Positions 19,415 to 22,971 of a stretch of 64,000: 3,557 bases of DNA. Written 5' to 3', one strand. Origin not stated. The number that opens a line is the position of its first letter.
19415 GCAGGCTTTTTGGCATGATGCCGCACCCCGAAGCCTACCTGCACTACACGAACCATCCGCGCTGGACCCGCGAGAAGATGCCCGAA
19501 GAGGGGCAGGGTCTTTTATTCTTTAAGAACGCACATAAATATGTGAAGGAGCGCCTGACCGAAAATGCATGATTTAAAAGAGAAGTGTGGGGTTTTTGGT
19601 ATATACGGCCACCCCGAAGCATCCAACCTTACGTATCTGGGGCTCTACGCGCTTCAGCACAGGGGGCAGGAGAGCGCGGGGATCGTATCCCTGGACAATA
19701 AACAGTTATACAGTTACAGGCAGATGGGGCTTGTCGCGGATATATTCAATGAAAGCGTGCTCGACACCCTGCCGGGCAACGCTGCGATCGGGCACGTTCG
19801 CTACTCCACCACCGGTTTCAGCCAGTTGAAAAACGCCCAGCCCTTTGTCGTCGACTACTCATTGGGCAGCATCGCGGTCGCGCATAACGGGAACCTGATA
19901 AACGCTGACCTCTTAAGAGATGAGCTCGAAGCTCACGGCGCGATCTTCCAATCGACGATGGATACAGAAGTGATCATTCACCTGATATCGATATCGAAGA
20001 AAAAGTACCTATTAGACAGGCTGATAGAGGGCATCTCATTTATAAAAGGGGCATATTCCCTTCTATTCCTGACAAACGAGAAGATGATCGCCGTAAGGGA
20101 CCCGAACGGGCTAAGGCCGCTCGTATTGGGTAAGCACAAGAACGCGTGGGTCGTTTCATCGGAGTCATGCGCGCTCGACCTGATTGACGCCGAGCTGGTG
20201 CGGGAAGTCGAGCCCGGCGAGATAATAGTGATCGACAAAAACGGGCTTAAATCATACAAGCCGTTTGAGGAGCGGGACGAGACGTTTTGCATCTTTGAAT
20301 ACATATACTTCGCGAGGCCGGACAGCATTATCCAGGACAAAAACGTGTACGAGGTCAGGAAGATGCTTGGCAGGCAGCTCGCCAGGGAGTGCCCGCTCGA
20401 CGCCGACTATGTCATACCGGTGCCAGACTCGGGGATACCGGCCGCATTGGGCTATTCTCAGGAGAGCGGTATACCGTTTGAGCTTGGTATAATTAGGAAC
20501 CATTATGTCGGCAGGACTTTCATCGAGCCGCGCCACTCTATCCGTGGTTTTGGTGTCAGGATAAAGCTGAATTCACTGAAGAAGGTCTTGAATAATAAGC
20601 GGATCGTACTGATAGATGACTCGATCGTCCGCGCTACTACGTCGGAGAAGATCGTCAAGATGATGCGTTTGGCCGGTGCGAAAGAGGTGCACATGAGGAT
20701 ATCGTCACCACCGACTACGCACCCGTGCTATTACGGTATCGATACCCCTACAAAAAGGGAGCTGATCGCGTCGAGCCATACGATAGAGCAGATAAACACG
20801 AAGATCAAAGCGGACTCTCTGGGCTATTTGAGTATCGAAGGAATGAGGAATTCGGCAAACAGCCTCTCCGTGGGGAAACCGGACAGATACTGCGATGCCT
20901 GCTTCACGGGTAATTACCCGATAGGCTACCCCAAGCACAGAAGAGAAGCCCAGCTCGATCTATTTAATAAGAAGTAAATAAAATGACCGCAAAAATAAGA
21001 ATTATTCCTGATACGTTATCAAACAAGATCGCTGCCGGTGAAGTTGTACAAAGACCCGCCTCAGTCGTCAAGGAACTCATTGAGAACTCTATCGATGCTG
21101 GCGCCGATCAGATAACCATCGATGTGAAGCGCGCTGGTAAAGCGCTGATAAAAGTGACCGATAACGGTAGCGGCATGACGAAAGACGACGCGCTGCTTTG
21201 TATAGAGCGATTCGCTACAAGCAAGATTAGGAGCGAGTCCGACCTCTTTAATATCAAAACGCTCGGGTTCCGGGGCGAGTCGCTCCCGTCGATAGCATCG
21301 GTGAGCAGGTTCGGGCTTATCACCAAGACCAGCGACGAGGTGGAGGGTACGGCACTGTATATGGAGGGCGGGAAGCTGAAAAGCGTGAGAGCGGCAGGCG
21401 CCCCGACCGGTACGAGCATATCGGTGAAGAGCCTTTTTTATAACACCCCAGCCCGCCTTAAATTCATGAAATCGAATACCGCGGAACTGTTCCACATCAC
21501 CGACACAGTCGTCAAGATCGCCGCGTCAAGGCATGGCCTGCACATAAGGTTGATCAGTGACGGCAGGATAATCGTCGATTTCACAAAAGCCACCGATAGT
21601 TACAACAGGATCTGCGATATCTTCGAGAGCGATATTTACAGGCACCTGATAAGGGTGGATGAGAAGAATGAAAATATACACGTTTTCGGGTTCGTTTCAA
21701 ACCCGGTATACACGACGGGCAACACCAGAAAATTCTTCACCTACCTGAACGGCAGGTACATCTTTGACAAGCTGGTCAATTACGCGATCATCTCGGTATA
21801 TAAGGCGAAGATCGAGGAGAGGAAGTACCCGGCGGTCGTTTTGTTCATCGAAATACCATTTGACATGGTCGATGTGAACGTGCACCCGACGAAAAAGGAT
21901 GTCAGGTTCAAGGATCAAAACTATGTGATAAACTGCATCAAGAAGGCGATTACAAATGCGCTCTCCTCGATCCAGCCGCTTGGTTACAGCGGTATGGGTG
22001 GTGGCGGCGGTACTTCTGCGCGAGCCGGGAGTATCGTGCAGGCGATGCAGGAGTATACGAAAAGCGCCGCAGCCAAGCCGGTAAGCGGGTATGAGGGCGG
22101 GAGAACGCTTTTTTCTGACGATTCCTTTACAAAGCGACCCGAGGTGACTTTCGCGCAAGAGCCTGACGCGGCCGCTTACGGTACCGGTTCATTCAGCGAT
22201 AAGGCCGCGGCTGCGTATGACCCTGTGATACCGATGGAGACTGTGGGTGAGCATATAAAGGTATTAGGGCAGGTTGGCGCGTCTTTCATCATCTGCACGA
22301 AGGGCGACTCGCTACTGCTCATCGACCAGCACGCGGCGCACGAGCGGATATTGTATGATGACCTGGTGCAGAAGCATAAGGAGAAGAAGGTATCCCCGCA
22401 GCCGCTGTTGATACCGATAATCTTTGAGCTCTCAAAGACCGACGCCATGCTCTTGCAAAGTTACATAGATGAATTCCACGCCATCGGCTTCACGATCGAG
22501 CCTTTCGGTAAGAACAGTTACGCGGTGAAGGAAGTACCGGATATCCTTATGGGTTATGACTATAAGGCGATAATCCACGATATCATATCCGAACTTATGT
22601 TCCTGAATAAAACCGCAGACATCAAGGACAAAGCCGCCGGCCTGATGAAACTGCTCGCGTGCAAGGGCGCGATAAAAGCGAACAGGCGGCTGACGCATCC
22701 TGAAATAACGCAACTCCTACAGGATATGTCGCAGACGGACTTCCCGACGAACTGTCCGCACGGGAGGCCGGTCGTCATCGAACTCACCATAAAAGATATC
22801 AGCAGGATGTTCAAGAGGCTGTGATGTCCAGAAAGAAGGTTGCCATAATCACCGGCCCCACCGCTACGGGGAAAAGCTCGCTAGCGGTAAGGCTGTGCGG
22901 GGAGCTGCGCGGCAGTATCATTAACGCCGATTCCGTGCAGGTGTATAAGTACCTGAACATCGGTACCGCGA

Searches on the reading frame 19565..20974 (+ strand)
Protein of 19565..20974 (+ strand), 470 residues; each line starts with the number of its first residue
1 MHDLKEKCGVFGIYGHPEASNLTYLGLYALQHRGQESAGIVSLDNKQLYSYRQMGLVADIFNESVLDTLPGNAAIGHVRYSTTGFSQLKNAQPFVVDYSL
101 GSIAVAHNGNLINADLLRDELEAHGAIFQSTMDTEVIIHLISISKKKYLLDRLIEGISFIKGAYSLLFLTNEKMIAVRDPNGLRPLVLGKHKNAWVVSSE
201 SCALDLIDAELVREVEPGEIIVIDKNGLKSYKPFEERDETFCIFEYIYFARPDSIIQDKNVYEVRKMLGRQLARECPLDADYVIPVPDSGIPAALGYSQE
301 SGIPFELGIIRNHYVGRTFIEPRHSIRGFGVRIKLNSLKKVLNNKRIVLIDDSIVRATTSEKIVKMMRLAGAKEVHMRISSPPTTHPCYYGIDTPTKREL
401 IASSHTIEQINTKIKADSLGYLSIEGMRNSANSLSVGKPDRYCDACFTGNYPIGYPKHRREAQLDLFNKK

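Call 48: search_protein_families(library=pfam, max_evalue=0.00001, proteins=[window:19565-20974:+])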
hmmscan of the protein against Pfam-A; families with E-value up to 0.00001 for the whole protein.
window:19565-20974:+ (470 aa): 3 families
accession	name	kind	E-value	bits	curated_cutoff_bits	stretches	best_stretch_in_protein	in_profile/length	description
PF13537.11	GATase_7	-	1.7e-17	64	25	1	88-204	10-121/123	Glutamine amidotransferase domain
PF13522.11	GATase_6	-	1.4e-16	61.1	27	1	71-200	10-130/130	Glutamine amidotransferase domain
PF13230.11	GATase_4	-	7.1e-06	25.6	23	0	71-114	71-114/272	Glutamine amidotransferases class-II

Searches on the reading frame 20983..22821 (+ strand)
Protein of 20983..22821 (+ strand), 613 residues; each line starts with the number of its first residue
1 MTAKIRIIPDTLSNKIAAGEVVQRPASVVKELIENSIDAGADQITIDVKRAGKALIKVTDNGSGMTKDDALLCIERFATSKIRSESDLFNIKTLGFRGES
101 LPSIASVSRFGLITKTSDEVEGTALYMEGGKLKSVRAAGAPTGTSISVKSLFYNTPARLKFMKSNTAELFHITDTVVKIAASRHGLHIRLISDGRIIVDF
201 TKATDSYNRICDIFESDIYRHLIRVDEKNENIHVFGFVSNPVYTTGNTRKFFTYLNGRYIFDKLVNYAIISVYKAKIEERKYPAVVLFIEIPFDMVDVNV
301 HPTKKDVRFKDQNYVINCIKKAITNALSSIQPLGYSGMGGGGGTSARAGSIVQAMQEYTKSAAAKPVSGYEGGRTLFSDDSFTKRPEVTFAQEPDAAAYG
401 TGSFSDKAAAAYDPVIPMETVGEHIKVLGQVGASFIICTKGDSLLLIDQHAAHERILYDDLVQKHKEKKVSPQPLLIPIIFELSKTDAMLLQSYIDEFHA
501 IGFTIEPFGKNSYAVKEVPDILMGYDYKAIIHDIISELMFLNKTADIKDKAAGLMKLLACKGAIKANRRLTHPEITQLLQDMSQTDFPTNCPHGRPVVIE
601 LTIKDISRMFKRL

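Call 48: search_protein_families(library=pfam, max_evalue=0.00001, proteins=[window:20983-22821:+])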
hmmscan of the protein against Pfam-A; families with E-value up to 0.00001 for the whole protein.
window:20983-22821:+ (613 aa): 4 families
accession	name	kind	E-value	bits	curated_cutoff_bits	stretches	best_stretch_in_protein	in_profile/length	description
PF08676.16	MutL_C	-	7.9e-40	136.3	25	1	428-570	1-142/142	MutL C terminal dimerisation domain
PF01119.25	DNA_mis_repair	-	4.8e-34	117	26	1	212-327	3-118/119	DNA mismatch repair protein, C-terminal domain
PF13589.12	HATPase_c_3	-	2e-11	44.5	25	1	26-121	4-99/137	Histidine kinase-, DNA gyrase B-, and HSP90-like ATPase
PF02518.31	HATPase_c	-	1.8e-08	35.2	26.4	1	24-80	5-64/111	Histidine kinase-, DNA gyrase B-, and HSP90-like ATPase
